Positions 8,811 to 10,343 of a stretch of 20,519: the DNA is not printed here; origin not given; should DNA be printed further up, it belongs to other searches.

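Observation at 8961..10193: Enolase-superfamily (MR/MLE) enzyme carrying a canonical Tat signal peptide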

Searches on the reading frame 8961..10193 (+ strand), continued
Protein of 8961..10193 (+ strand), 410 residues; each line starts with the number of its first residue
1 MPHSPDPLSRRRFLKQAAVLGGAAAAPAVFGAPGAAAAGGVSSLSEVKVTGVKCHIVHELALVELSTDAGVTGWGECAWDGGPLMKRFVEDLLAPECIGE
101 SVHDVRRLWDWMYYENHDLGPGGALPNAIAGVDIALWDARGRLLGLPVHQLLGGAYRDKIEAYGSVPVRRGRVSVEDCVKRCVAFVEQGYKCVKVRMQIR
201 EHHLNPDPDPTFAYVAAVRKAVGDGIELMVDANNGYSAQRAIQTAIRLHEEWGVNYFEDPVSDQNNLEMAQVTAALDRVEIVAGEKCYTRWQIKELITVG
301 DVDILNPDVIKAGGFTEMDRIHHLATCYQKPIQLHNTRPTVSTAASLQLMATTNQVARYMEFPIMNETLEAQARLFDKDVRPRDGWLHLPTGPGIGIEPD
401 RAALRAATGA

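Call 11: search_solved_structures(query=window:8961-10193:+, max_evalue=1e-20, show_alignments=2)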
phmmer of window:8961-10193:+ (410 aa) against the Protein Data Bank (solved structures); distinct sequences matched with E-value up to 1e-20: 78 (the best 60 are shown).
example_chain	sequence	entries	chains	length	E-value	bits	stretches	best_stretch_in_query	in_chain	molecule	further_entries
3sjn_A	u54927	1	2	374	3e-44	154.9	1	52-402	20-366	Mandelate racemase/muconate lactonizing protein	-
3n4e_A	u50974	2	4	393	7.1e-44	153.7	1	61-404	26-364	Mandelate racemase/muconate lactonizing enzyme, C-terminal domain protein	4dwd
4ggb_A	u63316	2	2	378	1.1e-43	153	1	61-404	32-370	Putative uncharacterized protein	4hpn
5olc_A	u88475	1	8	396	2.8e-43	151.7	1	58-402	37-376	Galactonate dehydratase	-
3bjs_A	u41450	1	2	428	3e-41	145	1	50-403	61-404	Mandelate racemase/muconate lactonizing enzyme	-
3ozm_A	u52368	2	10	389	3.7e-41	144.7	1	52-401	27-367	Putative mandelate racemase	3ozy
3h12_A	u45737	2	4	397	4e-41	144.6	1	52-401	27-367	mandelate racemase | Putative mandelate racemase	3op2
3t9p_A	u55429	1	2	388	5.2e-38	134.4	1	60-407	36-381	Mandelate racemase/muconate lactonizing enzyme family protein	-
2o56_A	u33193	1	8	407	1.4e-37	133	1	62-402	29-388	Putative mandelate racemase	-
4e6m_A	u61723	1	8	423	1.8e-37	132.6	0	213-399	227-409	Putative dehydratase protein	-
2gl5_A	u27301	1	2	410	2.9e-37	131.9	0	213-399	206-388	putative dehydratase protein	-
3rr1_A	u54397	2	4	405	1.8e-35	126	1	62-403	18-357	Putative D-galactonate dehydratase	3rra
3u4f_A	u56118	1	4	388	3.3e-35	125.1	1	46-398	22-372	Mandelate racemase/muconate lactonizing enzyme family protein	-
2poz_A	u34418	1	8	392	4.1e-35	124.8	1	47-397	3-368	Putative dehydratase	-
3t8q_A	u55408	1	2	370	4.9e-35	124.6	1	49-398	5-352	Mandelate racemase/muconate lactonizing enzyme family protein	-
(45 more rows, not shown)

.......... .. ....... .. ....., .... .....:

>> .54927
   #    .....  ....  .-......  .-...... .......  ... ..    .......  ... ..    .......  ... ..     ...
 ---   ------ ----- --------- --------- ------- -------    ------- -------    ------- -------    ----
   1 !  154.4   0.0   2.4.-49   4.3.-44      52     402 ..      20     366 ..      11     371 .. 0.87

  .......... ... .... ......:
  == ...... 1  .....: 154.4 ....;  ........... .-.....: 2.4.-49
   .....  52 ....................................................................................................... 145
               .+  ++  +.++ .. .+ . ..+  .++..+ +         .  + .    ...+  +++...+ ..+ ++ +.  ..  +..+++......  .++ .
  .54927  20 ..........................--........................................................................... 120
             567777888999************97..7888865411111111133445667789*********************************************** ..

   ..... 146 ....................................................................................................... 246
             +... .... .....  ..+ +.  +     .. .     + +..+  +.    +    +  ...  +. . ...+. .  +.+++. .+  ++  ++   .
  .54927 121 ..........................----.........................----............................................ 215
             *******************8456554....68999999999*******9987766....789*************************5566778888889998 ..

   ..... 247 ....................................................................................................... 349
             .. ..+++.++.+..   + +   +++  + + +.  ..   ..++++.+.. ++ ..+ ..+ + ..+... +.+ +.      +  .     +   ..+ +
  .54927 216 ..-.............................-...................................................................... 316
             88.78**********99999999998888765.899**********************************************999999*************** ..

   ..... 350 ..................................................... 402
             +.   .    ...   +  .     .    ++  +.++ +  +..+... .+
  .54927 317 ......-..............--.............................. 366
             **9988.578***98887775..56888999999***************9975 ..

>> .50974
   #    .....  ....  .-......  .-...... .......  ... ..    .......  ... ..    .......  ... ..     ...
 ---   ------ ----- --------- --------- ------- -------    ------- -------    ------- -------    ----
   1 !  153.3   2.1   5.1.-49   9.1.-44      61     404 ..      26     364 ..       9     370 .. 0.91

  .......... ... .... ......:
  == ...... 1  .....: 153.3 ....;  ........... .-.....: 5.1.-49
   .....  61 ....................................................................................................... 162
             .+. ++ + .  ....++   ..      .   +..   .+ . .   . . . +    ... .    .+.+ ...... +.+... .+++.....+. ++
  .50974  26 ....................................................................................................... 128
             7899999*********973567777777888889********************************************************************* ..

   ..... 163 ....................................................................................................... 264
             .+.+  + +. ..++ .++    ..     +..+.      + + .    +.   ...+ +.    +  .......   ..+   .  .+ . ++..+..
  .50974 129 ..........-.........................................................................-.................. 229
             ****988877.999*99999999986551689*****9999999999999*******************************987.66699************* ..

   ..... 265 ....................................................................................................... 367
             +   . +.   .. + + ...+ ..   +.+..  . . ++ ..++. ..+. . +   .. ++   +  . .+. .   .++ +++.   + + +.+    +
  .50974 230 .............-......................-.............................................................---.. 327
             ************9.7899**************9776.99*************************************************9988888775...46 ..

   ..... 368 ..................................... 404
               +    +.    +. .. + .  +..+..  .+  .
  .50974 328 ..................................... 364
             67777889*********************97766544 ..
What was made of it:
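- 9540..9548 (+): β2 motif K194-V-R196, aligned with K164-x-K166 of mandelate racemase. The second Lys is replaced by an invariant Arg. 3n4e shows the same VKIR in the HMMER alignment (call 11).
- Closest known: Uncharacterised structural-genomics MR/MLE proteins 3sjn. Same: 3n4e shares the unusual V-K-I-R (KxR) β2 motif (call 11).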

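Call 13: find_encoding_contigs(protein=P0001, flank=10000, max_places=4)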
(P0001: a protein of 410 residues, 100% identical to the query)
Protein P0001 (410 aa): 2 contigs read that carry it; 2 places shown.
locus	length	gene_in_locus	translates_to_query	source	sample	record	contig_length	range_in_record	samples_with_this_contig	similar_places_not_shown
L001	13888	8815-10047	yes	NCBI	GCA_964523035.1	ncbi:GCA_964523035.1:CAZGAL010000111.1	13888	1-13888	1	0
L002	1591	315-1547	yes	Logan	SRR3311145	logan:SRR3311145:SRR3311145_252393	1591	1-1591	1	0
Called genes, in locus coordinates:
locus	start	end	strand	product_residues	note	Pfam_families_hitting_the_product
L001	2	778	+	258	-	?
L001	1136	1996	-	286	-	PF02558:ApbA, PF08546:ApbA_C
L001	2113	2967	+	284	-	PF04116:FA_hydroxylase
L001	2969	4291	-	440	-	PF00070:Pyr_redox (faint), PF00890:FAD_binding_2, PF01134:GIDA (weak), PF01266:DAO (weak), PF03486:HI0933_like (faint), PF07992:Pyr_redox_2 (faint), PF12831:FAD_oxidored, PF13450:NAD_binding_8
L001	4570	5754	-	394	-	PF13679:Methyltransf_32, PF13847:Methyltransf_31 (weak), PF13649:Methyltransf_25 (weak)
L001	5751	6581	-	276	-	PF04909:Amidohydro_2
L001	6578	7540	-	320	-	PF19799:DUF6282, PF04909:Amidohydro_2 (weak)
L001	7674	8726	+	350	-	PF00180:Iso_dh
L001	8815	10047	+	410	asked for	PF02746:MR_MLE_N, PF13378:MR_MLE_C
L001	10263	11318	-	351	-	PF00356:LacI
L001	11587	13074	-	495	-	PF00206:Lyase_1, PF14698:ASL_C2 (weak)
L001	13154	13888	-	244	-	?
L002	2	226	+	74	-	?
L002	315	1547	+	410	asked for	PF02746:MR_MLE_N, PF13378:MR_MLE_C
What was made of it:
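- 8961..10193 (+): Full ORF of the Tat-signal MR/MLE (enolase-superfamily) protein, 410 aa. The identical protein is called on NCBI contig CAZGAL010000111.1 (call 13).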

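Call 14: find_encoding_contigs(protein=P0003, flank=10000, max_places=3)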
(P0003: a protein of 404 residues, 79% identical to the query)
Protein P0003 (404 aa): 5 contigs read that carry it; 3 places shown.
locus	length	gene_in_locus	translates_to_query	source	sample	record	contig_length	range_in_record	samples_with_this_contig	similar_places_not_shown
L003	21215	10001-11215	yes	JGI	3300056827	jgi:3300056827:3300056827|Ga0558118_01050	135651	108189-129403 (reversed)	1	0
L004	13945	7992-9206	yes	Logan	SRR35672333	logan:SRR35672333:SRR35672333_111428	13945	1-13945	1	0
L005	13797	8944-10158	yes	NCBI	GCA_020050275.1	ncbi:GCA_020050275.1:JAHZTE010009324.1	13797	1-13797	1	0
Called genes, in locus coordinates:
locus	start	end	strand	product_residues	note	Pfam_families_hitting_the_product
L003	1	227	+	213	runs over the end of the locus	PF00578:AhpC-TSA, PF08534:Redoxin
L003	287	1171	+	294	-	PF03690:MYG1_exonuc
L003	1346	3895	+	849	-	PF12969:DUF3857, PF01841:Transglut_core (weak), PF10754:DUF2569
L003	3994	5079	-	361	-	PF00356:LacI (weak), PF13377:Peripla_BP_3 (faint)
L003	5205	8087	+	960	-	PF13620:CarboxypepD_reg, PF13715:CarbopepD_reg_2, PF07715:Plug, PF00593:TonB_dep_Rec_b-barrel, PF14905:OMP_b-brl_3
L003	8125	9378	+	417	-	PF13378:MR_MLE_C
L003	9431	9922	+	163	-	PF03928:HbpS-like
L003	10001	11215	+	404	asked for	PF02746:MR_MLE_N, PF13378:MR_MLE_C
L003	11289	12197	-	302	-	PF05050:Methyltransf_21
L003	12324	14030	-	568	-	PF00890:FAD_binding_2 (weak), PF01134:GIDA (weak), PF01266:DAO (weak), PF12831:FAD_oxidored, PF13450:NAD_binding_8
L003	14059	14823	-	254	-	PF06283:ThuA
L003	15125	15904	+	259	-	PF04784:DUF547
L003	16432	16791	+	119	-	PF03795:YCII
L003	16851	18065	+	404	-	PF04542:Sigma70_r2, PF08281:Sigma70_r4_2, PF20239:DUF6596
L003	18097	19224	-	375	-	PF08534:Redoxin, PF00578:AhpC-TSA, PF00085:Thioredoxin, PF13098:Thioredoxin_2 (weak), PF13905:Thioredoxin_8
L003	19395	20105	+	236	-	-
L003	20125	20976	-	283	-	-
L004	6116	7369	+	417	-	PF13378:MR_MLE_C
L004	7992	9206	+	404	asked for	PF02746:MR_MLE_N, PF13378:MR_MLE_C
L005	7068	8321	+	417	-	PF13378:MR_MLE_C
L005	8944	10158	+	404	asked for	PF02746:MR_MLE_N, PF13378:MR_MLE_C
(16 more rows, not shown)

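Call 16: find_encoding_contigs(protein=P0020, flank=8000, max_places=2)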
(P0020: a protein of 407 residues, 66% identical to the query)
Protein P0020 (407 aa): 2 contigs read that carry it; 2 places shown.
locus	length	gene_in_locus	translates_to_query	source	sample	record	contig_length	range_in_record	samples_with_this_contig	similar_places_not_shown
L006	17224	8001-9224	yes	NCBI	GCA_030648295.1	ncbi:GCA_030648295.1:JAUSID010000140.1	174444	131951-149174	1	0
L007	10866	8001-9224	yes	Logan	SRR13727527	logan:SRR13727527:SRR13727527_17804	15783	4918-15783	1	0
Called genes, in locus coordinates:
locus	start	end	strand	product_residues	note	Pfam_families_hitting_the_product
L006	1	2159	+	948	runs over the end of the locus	PF13620:CarboxypepD_reg, PF13715:CarbopepD_reg_2, PF07715:Plug, PF00593:TonB_dep_Rec_b-barrel, PF14905:OMP_b-brl_3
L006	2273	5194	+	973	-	PF09430:EMC7_beta-sandw (weak), PF13620:CarboxypepD_reg, PF13715:CarbopepD_reg_2, PF07715:Plug, PF00593:TonB_dep_Rec_b-barrel, PF14905:OMP_b-brl_3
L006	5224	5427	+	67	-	-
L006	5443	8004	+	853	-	-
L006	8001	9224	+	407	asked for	PF02746:MR_MLE_N, PF13378:MR_MLE_C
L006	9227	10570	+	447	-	PF07690:MFS_1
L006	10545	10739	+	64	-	-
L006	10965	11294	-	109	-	PF00072:Response_reg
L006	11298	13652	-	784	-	PF03924:CHASE, PF00989:PAS, PF08448:PAS_4, PF13426:PAS_9, PF08447:PAS_3, PF00512:HisKA, PF02518:HATPase_c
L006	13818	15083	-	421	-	-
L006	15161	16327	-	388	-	PF00150:Cellulase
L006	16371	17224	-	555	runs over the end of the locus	-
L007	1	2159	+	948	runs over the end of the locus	PF13620:CarboxypepD_reg, PF13715:CarbopepD_reg_2, PF07715:Plug, PF00593:TonB_dep_Rec_b-barrel, PF14905:OMP_b-brl_3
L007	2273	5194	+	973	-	PF09430:EMC7_beta-sandw (weak), PF13620:CarboxypepD_reg, PF13715:CarbopepD_reg_2, PF07715:Plug, PF00593:TonB_dep_Rec_b-barrel, PF14905:OMP_b-brl_3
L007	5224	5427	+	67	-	-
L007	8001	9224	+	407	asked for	PF02746:MR_MLE_N, PF13378:MR_MLE_C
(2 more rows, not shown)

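Call 17: find_encoding_contigs(protein=P0054, flank=8000, max_places=2)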
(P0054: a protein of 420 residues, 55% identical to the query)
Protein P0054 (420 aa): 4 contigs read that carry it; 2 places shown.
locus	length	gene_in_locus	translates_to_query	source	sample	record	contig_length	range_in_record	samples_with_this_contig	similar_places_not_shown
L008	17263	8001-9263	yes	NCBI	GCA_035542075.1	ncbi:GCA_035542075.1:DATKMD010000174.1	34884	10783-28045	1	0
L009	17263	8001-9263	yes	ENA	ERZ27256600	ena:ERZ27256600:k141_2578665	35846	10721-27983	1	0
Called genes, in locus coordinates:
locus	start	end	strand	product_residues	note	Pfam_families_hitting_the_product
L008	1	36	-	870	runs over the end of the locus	PF00069:Pkinase, PF07714:PK_Tyr_Ser-Thr, PF13424:TPR_12, PF13432:TPR_16, PF13424:TPR_12, PF13414:TPR_11, PF13432:TPR_16, PF14559:TPR_19, +24 more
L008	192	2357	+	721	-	PF01564:Spermine_synth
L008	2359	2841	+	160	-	PF01590:GAF, PF13185:GAF_2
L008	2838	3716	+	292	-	PF00561:Abhydrolase_1 (weak), PF12146:Hydrolase_4, PF12697:Abhydrolase_6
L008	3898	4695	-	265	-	PF00392:GntR, PF07729:FCD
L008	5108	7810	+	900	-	PF13620:CarboxypepD_reg, PF13715:CarbopepD_reg_2, PF07715:Plug, PF00593:TonB_dep_Rec_b-barrel, PF14905:OMP_b-brl_3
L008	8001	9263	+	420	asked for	PF02746:MR_MLE_N, PF13378:MR_MLE_C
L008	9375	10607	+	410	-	PF00266:Aminotran_5, PF00155:Aminotran_1_2 (faint)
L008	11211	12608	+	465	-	PF00939:Na_sulph_symp, PF03600:CitMHS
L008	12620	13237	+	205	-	PF00923:TAL_FSA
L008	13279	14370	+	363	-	PF00180:Iso_dh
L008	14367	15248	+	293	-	PF06439:3keto-disac_hyd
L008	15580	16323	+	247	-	PF01925:TauE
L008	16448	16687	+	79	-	-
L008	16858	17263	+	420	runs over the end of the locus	PF07690:MFS_1, PF13347:MFS_2 (weak), PF07690:MFS_1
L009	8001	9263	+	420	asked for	PF02746:MR_MLE_N, PF13378:MR_MLE_C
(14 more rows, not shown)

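Call 18: find_encoding_contigs(protein=P0111, flank=8000, max_places=2)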
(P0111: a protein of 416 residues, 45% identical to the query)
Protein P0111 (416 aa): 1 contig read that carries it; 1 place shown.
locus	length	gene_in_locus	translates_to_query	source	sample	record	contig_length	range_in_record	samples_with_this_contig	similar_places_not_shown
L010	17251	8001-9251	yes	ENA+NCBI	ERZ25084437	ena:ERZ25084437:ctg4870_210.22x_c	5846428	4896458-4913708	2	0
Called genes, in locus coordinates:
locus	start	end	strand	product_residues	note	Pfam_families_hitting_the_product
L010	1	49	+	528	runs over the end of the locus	PF07719:TPR_2 (faint), PF12895:ANAPC3 (faint), PF13174:TPR_6 (faint), PF13432:TPR_16 (weak), PF23914:TPR_CcmH_CycH (weak), PF13432:TPR_16 (weak), PF00685:Sulfotransfer_1 (weak), PF13469:Sulfotransfer_3, +7 more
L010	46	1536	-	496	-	PF01232:Mannitol_dh, PF08125:Mannitol_dh_C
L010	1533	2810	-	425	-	PF06808:DctM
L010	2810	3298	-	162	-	PF04290:DctQ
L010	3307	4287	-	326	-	PF03480:DctP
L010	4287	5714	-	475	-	PF02614:UxaC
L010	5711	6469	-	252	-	PF00392:GntR, PF07729:FCD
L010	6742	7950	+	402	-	PF02746:MR_MLE_N, PF13378:MR_MLE_C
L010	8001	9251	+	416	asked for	PF02746:MR_MLE_N, PF13378:MR_MLE_C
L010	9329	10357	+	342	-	PF00294:PfkB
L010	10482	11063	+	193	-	PF11845:Tll0287-like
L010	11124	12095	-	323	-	PF02253:PLA1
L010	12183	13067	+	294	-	PF14525:AraC_binding_2 (weak), PF00165:HTH_AraC (faint), PF12833:HTH_18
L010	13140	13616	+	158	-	PF00111:Fer2, PF01799:Fer2_2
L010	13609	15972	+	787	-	PF20256:MoCoBD_2, PF02738:MoCoBD_1, PF20256:MoCoBD_2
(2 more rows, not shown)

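Call 23: find_related_loci(query=A1, collection=genome_contigs, flank=10000)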
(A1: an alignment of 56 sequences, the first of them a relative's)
Query A1 (410 aa) in genome_contigs; peptide patterns used: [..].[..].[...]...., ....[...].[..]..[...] (x = any residue, [..] = any of these).
600 stretches matched a pattern (row limit reached: there are more); 595 encode a relative of the query (tblastn E <= 1e-3); the best 80 are kept; 80 distinct loci.
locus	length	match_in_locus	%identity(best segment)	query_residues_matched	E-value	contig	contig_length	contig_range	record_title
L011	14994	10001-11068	81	47-400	0e+0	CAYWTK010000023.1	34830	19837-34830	MAG TPA_asm: uncultured Opitutaceae bacterium isolate binchicken_co314_21 genome assembly, contig: NODE_820_length_34830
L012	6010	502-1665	45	9-400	8e-102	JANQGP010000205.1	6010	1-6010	MAG: Woeseiaceae bacterium isolate PL23b_bin.49 k99_668329, whole genome shotgun sequence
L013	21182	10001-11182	36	9-406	8e-86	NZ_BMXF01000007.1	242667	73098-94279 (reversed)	Persicitalea jodogahamensis strain KCTC 12866 sequence07, whole genome shotgun sequence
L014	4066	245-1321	41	39-397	1e-85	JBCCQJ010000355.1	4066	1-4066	MAG: Bacteroidota bacterium isolate P01_D01_bin.15 k141_2857014_length_4066_cov_12.0000, whole genome shotgun sequence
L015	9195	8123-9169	43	8-363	1e-78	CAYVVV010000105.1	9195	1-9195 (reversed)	MAG TPA_asm: uncultured Sphingosinicella sp. isolate binchicken_co107_163 genome assembly, contig: NODE_16574_length_919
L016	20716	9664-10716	40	43-401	2e-76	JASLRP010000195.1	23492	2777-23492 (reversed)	MAG: SAR202 cluster bacterium isolate Arabian12_MAG_33 c_000000765516, whole genome shotgun sequence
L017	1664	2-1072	38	45-406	8e-78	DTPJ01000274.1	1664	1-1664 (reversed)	MAG TPA_asm: Candidatus Poribacteria bacterium isolate SpSt-970 Ga0123519_10161304, whole genome shotgun sequence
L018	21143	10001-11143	39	39-406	7e-68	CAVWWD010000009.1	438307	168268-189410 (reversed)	MAG: uncultured Candidatus Rokubacteria bacterium isolate MFD00962.bin.2.205 genome assembly, contig: contig_88939, whol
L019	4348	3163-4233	37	45-405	7e-67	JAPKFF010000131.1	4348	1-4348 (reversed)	MAG: Dehalococcoidia bacterium isolate ANT-135 NODE_14785_length_4348_cov_4.467738, whole genome shotgun sequence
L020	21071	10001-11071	39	45-405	3e-66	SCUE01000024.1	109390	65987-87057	MAG: Chloroflexota bacterium isolate FW602_bin.22 FW602_bin.22-89340, whole genome shotgun sequence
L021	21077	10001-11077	38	45-405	3e-66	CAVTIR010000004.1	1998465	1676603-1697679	MAG: uncultured Actinomycetota bacterium isolate MFD06092.bin.2.113 genome assembly, contig: contig_16455, whole genome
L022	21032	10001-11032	37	56-404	1e-64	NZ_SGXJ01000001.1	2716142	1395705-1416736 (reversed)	Kribbella sp. VKM Ac-2569 Ga0310567_101, whole genome shotgun sequence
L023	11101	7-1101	36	37-405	2e-64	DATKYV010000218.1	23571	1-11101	MAG TPA_asm: Terriglobia bacterium isolate SMAG_U14228 k141_2810618, whole genome shotgun sequence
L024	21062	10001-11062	39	47-404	2e-61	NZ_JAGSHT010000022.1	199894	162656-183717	Occultella gossypii strain N2-46 Scaffold13_1, whole genome shotgun sequence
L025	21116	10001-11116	35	48-404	1e-58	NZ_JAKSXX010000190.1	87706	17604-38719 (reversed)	Methylobacterium sp. J-070 k141_8716, whole genome shotgun sequence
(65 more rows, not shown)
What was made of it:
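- On Tat (twin-arginine) signal peptides: The genome-wide scan allowance had been used (call 23).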

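Call 24: find_related_loci(query=P0001, collection=metagenome_contigs, flank=10000)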
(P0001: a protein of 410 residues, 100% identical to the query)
Query P0001 (410 aa) in metagenome_contigs; peptide patterns used: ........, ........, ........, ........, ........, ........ (x = any residue, [..] = any of these).
29 stretches matched a pattern; 14 encode a relative of the query (tblastn E <= 1e-3); 14 distinct loci.
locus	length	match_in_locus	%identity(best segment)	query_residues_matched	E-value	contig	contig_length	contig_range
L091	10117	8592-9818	72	3-410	0e+0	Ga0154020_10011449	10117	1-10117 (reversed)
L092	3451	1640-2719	74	43-400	0e+0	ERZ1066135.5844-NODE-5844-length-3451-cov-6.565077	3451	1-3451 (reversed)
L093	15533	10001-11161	64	9-400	9e-172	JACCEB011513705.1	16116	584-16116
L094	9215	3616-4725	66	35-406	4e-171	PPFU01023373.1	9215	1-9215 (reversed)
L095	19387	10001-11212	62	3-406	1e-168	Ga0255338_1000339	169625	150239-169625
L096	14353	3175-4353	42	9-404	3e-103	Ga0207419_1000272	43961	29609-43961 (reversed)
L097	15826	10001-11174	65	9-400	1e-144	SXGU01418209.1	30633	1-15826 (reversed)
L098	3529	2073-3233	39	8-397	1e-98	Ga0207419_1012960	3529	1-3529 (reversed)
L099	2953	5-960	75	88-406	4e-128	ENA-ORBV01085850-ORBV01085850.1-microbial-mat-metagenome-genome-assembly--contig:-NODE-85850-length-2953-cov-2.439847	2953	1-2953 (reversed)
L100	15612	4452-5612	64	9-400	8e-172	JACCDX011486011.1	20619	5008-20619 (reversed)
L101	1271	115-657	63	220-400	8e-77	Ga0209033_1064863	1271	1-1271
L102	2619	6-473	62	250-405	1e-61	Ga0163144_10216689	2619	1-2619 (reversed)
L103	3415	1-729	43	152-397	2e-60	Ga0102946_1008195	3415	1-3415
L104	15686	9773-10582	34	41-325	3e-35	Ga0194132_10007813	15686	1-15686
